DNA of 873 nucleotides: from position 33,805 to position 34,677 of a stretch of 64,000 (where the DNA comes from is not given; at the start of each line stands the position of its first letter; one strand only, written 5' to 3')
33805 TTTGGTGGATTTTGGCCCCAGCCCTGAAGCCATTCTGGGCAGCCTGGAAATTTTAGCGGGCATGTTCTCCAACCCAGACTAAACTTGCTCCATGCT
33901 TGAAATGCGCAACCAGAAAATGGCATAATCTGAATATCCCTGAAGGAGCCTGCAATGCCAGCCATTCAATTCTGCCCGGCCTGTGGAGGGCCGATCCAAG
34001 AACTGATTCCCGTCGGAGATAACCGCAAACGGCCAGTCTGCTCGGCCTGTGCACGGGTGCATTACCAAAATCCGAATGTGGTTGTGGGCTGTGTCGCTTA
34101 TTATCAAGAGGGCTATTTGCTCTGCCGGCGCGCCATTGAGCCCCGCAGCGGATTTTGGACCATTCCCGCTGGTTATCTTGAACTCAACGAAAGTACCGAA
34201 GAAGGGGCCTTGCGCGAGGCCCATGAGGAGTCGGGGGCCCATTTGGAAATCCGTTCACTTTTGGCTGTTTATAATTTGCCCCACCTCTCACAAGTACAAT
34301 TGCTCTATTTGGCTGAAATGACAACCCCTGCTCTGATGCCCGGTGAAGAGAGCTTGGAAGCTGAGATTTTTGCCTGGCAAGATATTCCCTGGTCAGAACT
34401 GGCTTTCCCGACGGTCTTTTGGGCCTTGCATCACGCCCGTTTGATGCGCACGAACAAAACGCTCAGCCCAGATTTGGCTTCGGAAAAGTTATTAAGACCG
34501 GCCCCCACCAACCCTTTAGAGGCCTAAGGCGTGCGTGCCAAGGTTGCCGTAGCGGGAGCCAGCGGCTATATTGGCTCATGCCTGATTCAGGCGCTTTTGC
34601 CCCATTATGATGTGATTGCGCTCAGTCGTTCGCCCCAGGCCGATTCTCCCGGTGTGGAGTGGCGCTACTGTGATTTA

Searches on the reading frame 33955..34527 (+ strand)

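Call 47: search_protein_families(library=pfam, proteins=[window:33955-34527:+], max_evalue=0.0001)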
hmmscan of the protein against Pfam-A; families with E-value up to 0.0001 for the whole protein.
window:33955-34527:+ (190 aa): 2 families
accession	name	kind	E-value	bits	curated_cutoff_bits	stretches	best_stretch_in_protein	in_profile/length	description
PF14803.11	Zn_ribbon_Nudix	-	8.3e-14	51.7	25.6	1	6-38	2-34/34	Nudix N-terminal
PF00293.34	NUDIX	-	5.4e-12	46.3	21.1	1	41-149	3-118/134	NUDIX domain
